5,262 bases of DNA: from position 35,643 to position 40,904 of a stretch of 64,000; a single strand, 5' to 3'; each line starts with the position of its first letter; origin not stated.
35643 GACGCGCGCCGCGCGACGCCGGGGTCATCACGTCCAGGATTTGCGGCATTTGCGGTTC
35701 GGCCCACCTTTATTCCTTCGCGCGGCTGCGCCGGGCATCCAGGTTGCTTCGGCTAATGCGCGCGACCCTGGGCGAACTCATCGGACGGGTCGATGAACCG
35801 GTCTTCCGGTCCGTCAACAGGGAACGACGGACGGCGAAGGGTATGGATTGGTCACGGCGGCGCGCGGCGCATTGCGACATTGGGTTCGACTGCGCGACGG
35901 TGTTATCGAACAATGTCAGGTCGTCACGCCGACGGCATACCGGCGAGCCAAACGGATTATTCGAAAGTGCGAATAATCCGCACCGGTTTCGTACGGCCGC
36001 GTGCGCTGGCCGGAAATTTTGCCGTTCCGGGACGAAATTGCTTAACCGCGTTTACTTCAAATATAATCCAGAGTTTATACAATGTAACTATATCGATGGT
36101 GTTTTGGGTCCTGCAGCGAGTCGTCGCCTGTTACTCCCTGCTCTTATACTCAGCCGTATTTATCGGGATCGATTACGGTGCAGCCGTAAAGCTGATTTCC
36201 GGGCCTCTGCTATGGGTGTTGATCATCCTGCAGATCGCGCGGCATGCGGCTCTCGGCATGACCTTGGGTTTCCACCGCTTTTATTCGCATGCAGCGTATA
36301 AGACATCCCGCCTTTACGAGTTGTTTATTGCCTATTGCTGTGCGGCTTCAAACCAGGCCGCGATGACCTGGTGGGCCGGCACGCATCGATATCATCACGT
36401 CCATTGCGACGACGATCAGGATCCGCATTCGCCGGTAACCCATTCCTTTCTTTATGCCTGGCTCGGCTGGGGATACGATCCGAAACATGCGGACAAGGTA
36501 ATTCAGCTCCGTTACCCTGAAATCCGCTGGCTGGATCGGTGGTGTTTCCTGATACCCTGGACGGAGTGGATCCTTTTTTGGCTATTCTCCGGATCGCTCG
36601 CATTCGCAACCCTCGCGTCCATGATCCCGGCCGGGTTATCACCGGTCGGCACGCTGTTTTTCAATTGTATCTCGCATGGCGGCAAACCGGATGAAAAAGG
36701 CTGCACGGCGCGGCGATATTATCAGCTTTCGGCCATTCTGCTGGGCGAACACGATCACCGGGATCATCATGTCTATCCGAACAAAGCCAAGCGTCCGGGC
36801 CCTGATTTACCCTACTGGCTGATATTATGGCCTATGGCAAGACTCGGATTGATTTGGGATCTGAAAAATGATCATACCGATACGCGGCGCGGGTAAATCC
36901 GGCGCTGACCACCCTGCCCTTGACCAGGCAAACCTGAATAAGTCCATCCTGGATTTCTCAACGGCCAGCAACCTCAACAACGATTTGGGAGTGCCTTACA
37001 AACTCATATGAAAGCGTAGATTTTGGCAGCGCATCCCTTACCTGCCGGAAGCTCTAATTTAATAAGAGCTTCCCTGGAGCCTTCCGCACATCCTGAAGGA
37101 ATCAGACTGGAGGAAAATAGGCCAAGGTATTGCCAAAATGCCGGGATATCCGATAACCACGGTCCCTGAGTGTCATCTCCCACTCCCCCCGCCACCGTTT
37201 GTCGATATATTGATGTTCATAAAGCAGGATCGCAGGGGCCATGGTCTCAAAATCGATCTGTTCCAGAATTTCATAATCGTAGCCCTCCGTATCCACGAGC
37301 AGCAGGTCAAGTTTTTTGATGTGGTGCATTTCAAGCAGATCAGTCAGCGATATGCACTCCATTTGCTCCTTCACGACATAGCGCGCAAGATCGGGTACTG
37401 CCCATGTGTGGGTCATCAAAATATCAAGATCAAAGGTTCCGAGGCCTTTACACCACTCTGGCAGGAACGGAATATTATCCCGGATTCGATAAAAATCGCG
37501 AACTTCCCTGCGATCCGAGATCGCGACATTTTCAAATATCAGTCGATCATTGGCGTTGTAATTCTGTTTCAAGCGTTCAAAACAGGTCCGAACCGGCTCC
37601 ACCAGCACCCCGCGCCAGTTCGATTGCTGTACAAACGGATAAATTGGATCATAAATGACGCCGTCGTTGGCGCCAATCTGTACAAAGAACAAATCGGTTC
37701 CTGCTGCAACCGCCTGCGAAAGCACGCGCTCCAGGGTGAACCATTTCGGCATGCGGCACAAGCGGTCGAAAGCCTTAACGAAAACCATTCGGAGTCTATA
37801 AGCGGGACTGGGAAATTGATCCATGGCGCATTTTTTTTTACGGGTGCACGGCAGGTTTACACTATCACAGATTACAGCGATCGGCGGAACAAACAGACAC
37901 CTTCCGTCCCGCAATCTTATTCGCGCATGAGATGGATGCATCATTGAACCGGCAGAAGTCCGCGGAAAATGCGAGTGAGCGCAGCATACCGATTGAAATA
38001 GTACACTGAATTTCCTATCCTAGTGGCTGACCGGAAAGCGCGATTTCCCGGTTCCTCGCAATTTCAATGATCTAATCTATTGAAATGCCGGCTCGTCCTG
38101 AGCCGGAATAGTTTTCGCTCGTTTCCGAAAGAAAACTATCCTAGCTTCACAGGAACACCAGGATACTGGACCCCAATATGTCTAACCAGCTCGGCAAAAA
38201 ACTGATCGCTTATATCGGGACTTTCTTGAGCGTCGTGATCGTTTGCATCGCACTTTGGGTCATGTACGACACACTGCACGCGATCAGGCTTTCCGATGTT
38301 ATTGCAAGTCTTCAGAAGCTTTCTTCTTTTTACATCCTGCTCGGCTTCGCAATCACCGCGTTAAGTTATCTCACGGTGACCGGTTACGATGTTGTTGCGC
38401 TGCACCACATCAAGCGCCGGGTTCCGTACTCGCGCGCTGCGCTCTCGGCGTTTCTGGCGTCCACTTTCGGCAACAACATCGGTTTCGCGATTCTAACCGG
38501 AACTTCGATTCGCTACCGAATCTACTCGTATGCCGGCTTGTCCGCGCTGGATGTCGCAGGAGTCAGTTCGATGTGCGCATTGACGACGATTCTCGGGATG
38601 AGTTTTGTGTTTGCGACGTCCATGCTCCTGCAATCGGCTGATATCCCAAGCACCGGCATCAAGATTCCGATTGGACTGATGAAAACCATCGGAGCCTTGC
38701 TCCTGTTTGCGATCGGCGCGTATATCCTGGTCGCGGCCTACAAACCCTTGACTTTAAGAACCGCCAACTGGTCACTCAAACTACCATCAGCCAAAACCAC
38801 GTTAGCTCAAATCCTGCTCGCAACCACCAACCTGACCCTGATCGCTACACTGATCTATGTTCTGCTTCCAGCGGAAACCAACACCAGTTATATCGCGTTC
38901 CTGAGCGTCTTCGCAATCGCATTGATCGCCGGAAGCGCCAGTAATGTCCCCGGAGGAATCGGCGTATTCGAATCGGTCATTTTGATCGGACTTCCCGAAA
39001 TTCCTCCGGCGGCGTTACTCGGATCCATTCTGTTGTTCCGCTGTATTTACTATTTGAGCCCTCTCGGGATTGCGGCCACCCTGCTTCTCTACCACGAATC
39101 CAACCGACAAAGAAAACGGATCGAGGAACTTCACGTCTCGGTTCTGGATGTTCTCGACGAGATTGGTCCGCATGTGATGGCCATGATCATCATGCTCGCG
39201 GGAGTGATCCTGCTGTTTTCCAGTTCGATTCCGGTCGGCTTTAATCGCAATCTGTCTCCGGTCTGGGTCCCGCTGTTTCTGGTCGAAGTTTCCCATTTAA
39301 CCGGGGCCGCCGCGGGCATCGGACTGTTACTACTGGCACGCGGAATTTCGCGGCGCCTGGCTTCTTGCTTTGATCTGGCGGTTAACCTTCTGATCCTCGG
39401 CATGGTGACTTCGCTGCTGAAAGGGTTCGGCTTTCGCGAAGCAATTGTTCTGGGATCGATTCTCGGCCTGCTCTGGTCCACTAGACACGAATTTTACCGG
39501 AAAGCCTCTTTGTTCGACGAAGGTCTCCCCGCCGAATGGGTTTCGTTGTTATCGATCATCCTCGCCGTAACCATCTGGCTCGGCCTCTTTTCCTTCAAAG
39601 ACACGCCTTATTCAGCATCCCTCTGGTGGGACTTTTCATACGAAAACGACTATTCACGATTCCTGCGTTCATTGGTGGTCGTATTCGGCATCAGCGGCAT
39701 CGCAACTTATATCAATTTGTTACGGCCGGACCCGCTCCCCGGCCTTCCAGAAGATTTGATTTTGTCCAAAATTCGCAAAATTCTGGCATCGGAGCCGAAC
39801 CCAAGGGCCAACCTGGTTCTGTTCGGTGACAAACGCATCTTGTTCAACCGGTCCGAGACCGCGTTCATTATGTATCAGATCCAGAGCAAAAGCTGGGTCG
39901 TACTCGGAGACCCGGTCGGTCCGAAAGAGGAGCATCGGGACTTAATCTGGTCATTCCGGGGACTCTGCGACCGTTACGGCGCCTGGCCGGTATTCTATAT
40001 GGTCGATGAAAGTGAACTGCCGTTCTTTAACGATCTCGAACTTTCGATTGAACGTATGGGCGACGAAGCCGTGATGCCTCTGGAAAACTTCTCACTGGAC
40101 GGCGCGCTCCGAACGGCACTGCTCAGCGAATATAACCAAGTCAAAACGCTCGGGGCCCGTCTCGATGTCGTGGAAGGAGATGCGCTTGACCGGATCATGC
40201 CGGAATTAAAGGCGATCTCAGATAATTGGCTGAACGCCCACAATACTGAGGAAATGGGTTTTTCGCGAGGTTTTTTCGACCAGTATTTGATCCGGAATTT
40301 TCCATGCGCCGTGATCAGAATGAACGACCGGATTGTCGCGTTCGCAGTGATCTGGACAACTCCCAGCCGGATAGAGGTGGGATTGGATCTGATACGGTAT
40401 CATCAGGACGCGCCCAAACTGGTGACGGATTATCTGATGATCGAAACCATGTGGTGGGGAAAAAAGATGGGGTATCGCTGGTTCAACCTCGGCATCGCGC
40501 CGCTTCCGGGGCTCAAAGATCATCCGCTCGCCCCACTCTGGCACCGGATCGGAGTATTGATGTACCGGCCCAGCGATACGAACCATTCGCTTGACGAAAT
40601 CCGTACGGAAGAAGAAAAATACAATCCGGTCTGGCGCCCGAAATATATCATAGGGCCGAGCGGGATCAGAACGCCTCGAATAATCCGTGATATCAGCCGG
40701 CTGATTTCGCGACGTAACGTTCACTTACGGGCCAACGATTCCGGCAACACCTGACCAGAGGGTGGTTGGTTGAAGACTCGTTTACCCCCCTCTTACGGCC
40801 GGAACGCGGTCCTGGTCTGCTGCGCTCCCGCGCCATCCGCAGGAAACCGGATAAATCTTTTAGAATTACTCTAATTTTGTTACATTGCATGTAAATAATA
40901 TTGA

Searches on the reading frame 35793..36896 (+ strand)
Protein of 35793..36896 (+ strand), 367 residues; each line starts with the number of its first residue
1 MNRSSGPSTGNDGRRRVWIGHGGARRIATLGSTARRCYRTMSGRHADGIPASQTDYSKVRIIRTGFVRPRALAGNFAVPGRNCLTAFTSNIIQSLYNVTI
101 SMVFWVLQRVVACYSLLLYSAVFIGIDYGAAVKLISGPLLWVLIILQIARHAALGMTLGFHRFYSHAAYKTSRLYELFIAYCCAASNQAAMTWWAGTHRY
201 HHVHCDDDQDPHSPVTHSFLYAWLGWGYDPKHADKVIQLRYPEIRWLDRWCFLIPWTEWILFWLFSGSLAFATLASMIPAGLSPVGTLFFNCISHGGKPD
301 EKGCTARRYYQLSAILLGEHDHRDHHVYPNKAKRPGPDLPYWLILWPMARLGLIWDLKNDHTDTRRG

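Call 19: find_encoding_contigs(protein=window:35793-36896:+, flank=3000, max_places=6)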
Protein window:35793-36896:+ (367 aa): 3 contigs read that carry it; 1 place shown.
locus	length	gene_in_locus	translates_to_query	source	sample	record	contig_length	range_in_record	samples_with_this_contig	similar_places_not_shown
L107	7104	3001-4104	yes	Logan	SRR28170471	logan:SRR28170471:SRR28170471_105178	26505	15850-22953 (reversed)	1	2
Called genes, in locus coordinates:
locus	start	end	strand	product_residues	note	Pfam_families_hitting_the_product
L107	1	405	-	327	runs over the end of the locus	PF18288:FAA_hydro_N_2, PF01557:FAA_hydrolase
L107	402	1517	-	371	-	PF20510:HgmA_N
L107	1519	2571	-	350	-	PF14696:Glyoxalase_5, PF00903:Glyoxalase, PF13669:Glyoxalase_4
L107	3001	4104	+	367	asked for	-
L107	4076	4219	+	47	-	-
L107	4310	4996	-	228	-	PF05050:Methyltransf_21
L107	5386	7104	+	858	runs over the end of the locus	PF03706:LPG_synthase_TM, PF09924:LPG_synthase_C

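Call 20: search_protein_families(library=ncbifam, proteins=[window:35793-36896:+])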
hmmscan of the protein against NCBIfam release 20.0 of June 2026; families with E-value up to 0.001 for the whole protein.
window:35793-36896:+ (367 aa): 1 family
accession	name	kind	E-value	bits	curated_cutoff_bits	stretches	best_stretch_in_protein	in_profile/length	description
NF049918.1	DesA_fam_desat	equivalog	1.4e-08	34.3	400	1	141-218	10-87/385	DesA family fatty acid desaturase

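Call 83: find_homologous_proteins(query=window:35793-36896:+, max_evalue=1e-60)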
Query window:35793-36896:+ (367 aa): 27 proteins with E <= 1e-60 among 1723 candidates.
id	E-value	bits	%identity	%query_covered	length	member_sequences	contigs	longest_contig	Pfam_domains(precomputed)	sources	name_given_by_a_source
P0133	1.2e-158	546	83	72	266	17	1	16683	-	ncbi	ncbi:MAG: hypothetical protein ACRER2_10050 [Methylococcales bacterium]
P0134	3.4e-152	525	79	72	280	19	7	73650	-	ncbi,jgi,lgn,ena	-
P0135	2.8e-144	499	77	70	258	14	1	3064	-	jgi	-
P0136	1.5e-141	490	75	72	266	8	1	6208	-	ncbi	-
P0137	4.3e-137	475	72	70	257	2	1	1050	-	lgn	-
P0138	9.6e-136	471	74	70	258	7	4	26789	-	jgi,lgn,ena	-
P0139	2.5e-132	460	70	70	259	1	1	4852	PF00487.31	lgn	-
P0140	2.3e-131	456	72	70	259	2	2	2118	-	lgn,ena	-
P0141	6.2e-131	455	71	70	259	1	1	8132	-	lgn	-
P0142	2.2e-123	430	68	70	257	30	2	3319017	-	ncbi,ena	-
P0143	1.7e-109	384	61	70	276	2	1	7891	-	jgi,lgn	-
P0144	3.3e-107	377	60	70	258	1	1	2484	PF00487.31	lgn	-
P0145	3.0e-106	374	60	71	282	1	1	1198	PF00487.31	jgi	jgi:fatty-acid desaturase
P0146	9.5e-106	372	58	70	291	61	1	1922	PF00487.31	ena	-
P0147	1.7e-105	371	57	70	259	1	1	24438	PF00487.31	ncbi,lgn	-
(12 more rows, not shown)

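Call 84: find_encoding_contigs(protein=P0133, flank=3500, max_places=2)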
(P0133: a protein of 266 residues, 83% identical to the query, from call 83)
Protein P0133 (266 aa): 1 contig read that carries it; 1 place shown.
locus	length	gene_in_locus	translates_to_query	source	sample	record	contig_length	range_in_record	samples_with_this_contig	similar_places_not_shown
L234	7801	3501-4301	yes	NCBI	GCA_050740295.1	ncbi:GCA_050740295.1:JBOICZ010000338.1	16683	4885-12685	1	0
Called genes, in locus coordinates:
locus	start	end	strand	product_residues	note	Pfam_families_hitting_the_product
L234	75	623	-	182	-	PF04028:DUF374 (weak)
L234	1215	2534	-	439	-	PF08323:Glyco_transf_5 (faint), PF13439:Glyco_transf_4, PF13579:Glyco_trans_4_4, PF20706:GT4-conflict (weak), PF00534:Glycos_transf_1, PF13692:Glyco_trans_1_4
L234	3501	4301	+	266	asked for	-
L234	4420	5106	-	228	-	PF05050:Methyltransf_21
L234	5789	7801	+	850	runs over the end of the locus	PF03706:LPG_synthase_TM, PF09924:LPG_synthase_C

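Call 85: find_encoding_contigs(protein=P0134, flank=3500, max_places=3)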
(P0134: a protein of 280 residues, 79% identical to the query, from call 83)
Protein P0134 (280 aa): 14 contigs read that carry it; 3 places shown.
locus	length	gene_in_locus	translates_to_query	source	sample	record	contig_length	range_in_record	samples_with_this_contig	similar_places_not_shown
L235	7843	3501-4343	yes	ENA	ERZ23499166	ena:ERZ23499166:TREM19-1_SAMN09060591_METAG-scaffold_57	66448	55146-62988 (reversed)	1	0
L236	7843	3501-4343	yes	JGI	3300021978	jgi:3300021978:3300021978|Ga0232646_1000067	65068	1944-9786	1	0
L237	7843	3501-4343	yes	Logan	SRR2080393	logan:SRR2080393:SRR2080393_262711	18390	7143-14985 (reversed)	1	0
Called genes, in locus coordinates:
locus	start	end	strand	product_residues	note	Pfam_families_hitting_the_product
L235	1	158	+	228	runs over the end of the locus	PF20334:DUF6629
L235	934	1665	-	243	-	PF04028:DUF374 (weak)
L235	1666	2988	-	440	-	PF08323:Glyco_transf_5 (faint), PF13439:Glyco_transf_4, PF20706:GT4-conflict (weak), PF13579:Glyco_trans_4_4, PF00534:Glycos_transf_1, PF13692:Glyco_trans_1_4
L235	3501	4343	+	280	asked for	-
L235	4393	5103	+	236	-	PF01734:Patatin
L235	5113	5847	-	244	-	PF05050:Methyltransf_21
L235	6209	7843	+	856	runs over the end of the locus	PF03706:LPG_synthase_TM, PF09924:LPG_synthase_C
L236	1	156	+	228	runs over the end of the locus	PF20334:DUF6629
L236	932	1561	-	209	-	PF04028:DUF374 (weak)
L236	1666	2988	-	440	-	PF08323:Glyco_transf_5 (faint), PF13439:Glyco_transf_4, PF20706:GT4-conflict (weak), PF13579:Glyco_trans_4_4, PF00534:Glycos_transf_1, PF13692:Glyco_trans_1_4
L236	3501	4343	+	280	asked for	-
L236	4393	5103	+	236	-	PF01734:Patatin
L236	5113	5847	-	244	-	PF05050:Methyltransf_21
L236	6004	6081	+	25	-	-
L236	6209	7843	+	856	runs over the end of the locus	PF03706:LPG_synthase_TM, PF09924:LPG_synthase_C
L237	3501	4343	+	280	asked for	-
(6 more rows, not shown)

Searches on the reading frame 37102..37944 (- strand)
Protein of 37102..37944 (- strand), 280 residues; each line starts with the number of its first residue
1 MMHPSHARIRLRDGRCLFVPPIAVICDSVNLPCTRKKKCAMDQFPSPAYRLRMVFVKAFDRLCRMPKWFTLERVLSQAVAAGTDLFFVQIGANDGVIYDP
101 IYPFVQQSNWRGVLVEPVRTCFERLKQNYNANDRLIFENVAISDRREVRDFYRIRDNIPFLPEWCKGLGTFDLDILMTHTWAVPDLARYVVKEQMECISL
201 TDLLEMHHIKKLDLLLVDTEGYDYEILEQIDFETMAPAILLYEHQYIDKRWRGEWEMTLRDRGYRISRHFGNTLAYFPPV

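Call 20: search_protein_families(library=ncbifam, proteins=[window:37102-37944:-])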
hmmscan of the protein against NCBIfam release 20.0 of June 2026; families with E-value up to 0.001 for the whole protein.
window:37102-37944:- (280 aa): 1 family
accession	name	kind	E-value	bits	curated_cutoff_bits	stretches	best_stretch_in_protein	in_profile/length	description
TIGR01444.1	fkbM_fam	subfamily_domain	5.2e-16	59.4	37.7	1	87-241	2-140/143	FkbM family methyltransferase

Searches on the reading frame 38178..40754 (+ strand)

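Call 70: search_protein_families(library=pfam, proteins=[window:38178-40754:+], max_evalue=0.001)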
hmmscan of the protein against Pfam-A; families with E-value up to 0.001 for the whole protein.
window:38178-40754:+ (858 aa): 2 families
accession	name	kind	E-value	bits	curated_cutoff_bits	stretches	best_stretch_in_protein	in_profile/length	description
PF09924.15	LPG_synthase_C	-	1.2e-72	245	27.5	1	534-825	2-297/298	Phosphatidylglycerol lysyltransferase, C-terminal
PF03706.18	LPG_synthase_TM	-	3e-09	37.2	33.4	1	17-296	3-299/302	Lysylphosphatidylglycerol synthase TM region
